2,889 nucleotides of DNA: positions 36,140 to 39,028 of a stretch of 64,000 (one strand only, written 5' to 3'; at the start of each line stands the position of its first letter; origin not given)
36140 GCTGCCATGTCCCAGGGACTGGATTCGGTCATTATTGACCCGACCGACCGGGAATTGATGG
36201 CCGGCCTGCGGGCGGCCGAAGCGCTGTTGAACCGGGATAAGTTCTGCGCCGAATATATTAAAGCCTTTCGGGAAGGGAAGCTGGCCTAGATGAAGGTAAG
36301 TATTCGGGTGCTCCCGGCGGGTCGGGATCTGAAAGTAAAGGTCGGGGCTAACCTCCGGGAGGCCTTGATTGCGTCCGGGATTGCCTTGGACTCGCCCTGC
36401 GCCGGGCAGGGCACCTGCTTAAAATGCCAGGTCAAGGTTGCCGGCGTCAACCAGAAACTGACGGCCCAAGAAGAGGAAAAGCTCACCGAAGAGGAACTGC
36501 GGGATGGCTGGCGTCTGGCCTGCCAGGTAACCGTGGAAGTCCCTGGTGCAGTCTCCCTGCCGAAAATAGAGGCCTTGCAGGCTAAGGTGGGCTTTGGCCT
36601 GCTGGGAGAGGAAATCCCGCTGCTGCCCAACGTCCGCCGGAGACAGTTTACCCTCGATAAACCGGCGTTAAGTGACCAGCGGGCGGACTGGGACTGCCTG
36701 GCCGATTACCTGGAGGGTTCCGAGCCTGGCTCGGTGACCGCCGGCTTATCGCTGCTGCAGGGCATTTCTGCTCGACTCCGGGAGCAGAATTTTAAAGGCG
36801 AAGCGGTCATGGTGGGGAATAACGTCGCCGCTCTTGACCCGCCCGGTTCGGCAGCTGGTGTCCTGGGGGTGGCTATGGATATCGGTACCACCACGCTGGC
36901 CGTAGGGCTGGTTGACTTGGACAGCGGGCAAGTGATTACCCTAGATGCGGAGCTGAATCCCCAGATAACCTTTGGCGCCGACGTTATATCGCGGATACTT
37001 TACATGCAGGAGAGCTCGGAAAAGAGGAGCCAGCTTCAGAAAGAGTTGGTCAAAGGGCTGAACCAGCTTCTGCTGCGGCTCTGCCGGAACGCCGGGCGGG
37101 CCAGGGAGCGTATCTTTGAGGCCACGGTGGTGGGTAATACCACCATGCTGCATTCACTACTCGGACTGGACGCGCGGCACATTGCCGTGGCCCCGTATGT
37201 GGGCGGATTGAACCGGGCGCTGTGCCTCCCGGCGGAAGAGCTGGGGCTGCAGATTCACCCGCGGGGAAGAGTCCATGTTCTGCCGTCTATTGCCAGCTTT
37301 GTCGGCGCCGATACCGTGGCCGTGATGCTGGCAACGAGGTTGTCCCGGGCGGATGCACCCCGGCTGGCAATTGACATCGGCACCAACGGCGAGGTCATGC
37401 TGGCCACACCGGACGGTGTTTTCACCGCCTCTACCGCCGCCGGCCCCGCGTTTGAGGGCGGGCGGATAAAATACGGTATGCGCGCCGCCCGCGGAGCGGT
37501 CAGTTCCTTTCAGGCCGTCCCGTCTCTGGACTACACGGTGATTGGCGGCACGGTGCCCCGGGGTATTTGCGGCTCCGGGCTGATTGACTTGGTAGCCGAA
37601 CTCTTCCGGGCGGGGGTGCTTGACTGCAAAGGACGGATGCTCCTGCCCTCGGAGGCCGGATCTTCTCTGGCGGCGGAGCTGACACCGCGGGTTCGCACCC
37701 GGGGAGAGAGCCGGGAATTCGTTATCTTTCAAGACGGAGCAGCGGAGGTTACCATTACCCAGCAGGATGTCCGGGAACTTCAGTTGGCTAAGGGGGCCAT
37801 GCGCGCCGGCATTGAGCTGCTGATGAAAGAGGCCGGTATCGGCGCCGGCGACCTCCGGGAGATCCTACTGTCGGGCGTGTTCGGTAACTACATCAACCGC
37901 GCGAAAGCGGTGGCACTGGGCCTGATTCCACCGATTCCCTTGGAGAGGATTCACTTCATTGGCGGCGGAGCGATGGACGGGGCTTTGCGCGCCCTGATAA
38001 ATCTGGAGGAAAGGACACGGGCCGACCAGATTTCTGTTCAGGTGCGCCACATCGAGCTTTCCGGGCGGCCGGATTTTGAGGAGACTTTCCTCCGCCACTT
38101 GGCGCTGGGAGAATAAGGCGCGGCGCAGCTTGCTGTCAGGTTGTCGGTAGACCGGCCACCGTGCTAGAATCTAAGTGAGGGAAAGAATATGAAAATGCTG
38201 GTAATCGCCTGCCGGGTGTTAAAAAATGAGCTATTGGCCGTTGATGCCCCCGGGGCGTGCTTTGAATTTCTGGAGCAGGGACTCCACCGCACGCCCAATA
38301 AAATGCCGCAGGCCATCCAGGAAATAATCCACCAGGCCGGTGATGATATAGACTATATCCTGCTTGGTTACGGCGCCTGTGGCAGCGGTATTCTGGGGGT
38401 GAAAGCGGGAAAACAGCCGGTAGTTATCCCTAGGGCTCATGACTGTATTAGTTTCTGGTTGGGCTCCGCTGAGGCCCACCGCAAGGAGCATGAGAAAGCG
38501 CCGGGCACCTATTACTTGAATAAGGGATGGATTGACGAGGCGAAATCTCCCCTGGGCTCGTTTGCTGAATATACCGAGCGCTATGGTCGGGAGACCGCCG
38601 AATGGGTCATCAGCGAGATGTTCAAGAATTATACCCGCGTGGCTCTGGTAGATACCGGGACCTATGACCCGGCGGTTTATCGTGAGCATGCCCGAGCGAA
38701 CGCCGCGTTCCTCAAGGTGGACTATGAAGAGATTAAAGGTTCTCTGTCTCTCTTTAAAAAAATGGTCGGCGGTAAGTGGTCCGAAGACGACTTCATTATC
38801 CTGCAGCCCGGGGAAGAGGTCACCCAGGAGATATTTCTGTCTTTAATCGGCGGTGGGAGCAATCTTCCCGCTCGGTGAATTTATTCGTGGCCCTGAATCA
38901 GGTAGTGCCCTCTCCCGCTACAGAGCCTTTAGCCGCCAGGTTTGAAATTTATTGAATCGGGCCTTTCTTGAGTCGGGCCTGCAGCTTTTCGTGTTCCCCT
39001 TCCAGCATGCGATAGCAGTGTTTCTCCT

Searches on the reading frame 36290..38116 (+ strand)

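Call 6: search_protein_families(library=pfam, proteins=[window:36290-38116:+])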
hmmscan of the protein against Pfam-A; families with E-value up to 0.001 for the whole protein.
window:36290-38116:+ (608 aa): 4 families
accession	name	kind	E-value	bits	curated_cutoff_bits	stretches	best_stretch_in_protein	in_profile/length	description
PF14574.11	RACo_C_ter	-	5.7e-72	242.4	27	1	358-606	3-249/261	C-terminal domain of RACo the ASKHA domain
PF17651.6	Raco_middle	-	1.7e-54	184.3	26.8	1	192-353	1-162/163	RACo middle region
PF17650.6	RACo_linker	-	1.8e-10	40.9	26.2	1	107-184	4-81/86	RACo linker region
PF00111.32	Fer2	-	1.6e-06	28.4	21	1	9-82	5-76/77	2Fe-2S iron-sulfur cluster binding domain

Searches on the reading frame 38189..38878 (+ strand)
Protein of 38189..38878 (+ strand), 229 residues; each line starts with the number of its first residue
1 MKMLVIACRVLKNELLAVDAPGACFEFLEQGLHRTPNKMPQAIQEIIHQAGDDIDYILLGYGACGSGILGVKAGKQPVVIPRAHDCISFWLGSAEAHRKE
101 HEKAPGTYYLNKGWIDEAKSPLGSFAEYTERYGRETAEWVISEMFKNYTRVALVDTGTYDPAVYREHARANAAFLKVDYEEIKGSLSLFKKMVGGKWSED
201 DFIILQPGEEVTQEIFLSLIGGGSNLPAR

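Call 6: search_protein_families(library=pfam, proteins=[window:38189-38878:+])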
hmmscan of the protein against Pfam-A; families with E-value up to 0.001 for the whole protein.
window:38189-38878:+ (229 aa): 1 family
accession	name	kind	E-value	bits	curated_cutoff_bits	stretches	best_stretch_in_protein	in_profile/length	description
PF07796.16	DUF1638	-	1.9e-45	155.1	27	1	27-193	1-161/161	Protein of unknown function (DUF1638)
